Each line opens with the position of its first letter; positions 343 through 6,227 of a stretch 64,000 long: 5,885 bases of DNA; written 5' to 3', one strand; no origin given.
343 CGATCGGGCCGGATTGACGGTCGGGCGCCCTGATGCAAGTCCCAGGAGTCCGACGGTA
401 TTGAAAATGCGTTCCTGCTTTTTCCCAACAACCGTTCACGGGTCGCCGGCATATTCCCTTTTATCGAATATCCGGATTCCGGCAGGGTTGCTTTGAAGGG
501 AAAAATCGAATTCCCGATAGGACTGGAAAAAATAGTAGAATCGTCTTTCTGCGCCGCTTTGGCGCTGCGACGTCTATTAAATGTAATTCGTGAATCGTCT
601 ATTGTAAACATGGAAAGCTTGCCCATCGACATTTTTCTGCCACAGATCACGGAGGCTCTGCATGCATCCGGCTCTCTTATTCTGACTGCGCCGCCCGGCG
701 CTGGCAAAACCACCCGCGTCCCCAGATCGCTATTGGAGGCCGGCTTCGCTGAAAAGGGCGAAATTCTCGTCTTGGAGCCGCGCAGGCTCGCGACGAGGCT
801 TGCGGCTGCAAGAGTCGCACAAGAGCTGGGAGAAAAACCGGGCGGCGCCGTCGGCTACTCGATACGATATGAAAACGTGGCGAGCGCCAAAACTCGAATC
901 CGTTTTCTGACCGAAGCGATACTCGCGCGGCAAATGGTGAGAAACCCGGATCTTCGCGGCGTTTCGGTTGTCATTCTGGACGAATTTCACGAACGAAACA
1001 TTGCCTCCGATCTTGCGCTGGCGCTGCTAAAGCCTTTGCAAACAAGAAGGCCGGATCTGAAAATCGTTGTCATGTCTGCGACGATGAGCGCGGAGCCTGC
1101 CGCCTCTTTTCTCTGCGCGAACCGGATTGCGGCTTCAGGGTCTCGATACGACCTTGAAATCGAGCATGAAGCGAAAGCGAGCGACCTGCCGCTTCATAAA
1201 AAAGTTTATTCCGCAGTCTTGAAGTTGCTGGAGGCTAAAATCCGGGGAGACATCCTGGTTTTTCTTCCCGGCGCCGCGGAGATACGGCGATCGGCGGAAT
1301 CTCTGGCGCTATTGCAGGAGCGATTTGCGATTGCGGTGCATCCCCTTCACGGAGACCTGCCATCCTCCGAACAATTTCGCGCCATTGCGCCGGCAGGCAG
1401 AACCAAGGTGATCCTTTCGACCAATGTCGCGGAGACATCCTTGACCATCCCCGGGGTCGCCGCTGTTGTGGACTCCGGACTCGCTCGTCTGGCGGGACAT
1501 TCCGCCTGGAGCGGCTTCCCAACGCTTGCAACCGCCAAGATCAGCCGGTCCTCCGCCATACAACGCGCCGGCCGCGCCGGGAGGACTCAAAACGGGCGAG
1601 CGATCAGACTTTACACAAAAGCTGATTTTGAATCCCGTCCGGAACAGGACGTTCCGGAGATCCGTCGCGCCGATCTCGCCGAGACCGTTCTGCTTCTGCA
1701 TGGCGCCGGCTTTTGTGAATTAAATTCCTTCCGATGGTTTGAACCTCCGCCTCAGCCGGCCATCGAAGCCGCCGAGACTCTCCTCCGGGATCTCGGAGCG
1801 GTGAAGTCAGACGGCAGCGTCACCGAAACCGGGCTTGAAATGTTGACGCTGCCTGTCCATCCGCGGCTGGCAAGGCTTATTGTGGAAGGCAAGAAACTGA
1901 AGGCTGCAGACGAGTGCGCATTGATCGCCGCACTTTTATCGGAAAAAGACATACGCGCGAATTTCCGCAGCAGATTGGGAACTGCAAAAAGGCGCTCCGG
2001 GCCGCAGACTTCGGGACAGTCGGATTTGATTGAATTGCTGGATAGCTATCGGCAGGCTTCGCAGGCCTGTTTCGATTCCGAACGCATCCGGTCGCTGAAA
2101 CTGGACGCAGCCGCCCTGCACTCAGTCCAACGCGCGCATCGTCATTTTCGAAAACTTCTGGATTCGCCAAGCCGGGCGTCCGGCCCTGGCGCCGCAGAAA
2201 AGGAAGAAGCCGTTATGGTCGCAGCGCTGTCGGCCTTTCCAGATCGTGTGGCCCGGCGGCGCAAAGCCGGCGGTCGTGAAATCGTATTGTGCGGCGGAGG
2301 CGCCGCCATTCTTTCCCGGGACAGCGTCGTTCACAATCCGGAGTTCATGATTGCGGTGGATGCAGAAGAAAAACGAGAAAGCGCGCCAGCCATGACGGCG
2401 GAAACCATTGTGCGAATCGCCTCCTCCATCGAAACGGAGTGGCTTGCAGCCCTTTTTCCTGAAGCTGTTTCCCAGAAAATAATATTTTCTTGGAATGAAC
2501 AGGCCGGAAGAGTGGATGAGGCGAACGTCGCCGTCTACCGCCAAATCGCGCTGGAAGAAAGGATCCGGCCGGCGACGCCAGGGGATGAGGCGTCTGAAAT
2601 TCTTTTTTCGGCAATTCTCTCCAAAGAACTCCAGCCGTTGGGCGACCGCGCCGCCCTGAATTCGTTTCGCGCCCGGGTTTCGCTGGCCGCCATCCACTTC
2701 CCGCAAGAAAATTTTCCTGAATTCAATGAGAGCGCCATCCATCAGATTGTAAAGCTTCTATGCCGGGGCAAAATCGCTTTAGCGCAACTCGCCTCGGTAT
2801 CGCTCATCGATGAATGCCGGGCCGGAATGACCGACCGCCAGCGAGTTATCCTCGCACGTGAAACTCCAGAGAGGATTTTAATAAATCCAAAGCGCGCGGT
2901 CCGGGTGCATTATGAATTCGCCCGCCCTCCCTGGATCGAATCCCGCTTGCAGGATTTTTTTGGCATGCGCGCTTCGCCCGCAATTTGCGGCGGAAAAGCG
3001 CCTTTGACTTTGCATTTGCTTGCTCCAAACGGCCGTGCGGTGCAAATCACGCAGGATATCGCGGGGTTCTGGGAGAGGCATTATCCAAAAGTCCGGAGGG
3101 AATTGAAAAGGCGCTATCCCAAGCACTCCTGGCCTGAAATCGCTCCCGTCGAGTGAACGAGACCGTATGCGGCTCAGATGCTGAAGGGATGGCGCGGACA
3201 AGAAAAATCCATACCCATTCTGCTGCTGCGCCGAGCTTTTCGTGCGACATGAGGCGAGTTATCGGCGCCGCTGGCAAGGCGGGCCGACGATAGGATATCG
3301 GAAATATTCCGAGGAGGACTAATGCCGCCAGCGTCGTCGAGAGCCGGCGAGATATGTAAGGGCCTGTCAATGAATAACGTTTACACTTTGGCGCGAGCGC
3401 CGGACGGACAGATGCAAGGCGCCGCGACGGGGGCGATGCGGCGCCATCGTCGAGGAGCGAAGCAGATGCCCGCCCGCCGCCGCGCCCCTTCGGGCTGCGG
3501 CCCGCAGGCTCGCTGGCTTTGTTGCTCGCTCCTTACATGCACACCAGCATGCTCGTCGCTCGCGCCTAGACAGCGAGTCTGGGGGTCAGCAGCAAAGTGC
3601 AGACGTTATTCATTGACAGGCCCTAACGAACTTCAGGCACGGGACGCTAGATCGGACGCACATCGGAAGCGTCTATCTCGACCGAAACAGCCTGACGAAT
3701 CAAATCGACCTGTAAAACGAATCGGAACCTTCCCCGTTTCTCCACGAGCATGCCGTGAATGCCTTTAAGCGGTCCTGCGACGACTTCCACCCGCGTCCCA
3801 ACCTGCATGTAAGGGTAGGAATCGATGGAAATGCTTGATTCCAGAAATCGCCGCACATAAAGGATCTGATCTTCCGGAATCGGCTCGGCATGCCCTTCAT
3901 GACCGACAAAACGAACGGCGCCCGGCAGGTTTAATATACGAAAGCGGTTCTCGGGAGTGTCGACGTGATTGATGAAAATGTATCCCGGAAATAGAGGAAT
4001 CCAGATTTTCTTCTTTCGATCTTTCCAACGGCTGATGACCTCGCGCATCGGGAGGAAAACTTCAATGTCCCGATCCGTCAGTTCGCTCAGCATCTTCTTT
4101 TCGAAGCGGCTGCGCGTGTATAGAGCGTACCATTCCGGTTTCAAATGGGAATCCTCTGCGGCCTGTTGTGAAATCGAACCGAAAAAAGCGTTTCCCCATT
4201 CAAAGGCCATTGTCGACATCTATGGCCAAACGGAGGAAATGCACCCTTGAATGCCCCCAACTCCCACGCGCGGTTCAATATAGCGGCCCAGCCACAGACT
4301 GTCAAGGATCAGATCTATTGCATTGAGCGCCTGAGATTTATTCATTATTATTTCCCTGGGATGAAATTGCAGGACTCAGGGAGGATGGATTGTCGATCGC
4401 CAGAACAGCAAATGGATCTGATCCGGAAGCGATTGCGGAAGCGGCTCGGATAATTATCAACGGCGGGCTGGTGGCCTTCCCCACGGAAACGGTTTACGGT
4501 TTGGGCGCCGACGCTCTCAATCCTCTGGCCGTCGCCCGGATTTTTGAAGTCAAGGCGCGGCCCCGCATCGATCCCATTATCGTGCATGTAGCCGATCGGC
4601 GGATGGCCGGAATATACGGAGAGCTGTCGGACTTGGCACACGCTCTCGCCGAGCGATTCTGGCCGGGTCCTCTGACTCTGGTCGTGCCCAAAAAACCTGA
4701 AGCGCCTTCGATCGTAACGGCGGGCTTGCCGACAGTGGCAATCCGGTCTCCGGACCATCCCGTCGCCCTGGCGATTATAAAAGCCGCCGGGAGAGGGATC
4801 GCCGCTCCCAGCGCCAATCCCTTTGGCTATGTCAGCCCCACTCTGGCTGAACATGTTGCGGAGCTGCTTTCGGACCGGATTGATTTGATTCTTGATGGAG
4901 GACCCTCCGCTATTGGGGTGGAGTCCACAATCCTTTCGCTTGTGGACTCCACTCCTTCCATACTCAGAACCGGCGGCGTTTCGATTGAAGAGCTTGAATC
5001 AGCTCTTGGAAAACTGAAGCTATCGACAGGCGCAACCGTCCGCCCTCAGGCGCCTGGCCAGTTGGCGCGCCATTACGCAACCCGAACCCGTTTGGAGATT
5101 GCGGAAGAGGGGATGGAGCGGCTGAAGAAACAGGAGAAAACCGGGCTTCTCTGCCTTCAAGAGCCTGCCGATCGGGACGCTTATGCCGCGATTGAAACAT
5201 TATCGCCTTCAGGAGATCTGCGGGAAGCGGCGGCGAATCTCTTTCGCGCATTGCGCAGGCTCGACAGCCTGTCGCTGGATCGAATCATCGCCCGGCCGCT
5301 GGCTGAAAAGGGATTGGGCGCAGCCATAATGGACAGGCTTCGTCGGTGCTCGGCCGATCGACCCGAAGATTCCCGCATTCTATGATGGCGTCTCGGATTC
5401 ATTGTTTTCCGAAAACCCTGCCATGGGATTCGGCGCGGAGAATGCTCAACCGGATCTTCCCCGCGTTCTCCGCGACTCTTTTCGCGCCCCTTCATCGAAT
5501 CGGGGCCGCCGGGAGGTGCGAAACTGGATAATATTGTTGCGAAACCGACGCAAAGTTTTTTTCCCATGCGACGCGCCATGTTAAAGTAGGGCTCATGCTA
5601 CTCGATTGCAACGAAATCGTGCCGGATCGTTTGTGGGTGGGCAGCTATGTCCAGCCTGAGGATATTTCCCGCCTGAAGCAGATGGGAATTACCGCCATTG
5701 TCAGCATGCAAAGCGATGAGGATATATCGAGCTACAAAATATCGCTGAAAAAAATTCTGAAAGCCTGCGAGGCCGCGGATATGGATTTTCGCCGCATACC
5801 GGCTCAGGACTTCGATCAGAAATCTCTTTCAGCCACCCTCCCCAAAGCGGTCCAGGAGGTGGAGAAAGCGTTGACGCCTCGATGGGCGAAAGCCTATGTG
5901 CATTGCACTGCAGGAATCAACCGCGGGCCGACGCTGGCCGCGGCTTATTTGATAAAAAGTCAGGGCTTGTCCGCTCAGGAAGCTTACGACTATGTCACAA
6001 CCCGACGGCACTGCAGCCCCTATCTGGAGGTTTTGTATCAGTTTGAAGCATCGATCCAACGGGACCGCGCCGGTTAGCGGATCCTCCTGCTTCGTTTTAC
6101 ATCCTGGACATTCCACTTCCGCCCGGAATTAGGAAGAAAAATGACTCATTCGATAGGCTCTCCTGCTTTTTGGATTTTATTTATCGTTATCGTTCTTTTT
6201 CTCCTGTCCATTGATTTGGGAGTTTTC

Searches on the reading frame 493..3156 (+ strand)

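Call 54: search_protein_families(library=pfam, proteins=[window:493-3156:+], max_evalue=0.001)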
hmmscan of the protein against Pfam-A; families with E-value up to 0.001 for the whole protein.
window:493-3156:+ (887 aa): 7 families
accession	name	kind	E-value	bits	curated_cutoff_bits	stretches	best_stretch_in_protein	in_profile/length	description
PF08482.15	HrpB_C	-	1.3e-35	123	25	1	757-882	6-131/133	ATP-dependent helicase C-terminal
PF00271.37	Helicase_C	-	5.9e-15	55.9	23.5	1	239-365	3-109/110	Helicase conserved C-terminal domain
PF00270.35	DEAD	-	3.5e-08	33.8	26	1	54-201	9-163/167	DEAD/DEAH box helicase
PF07652.20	Flavi_DEAD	-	8.9e-05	22.9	21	1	63-197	8-135/148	Flavivirus DEAD domain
PF04408.29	HA2_N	-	0.00025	21.5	21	1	427-455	1-29/29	Helicase associated domain (HA2), winged-helix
PF13401.12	AAA_22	-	0.00038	21.2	27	0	59-184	5-109/130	AAA domain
PF13245.12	AAA_19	-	0.00063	20.4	25.1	0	58-183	10-115/134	AAA domain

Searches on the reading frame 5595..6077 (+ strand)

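Call 54: search_protein_families(library=pfam, proteins=[window:5595-6077:+], max_evalue=0.001)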
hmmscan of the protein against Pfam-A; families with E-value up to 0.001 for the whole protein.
window:5595-6077:+ (160 aa): 5 families
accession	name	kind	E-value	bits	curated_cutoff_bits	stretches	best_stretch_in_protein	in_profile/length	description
PF00782.25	DSPc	-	4.8e-20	72.2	33.5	1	13-140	1-116/133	Dual specificity phosphatase, catalytic domain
PF22784.1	PTP-SAK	-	4.5e-10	40.2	27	1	5-131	4-120/153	Swiss Army Knife protein, DSP-PTPase phosphatase domain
PF22785.1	Tc-R-P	-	1.9e-07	32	27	1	22-121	14-103/106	Polymorphic toxin system, DSP-PTPase phosphatase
PF22741.1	PTP-NADK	-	6.3e-05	22.9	27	1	12-129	29-140/163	DSP-PTPase phosphatase fused to NAD+ Kinase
PF13350.11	Y_phosphatase3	-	0.00074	20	22.2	0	18-153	36-185/240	Tyrosine phosphatase family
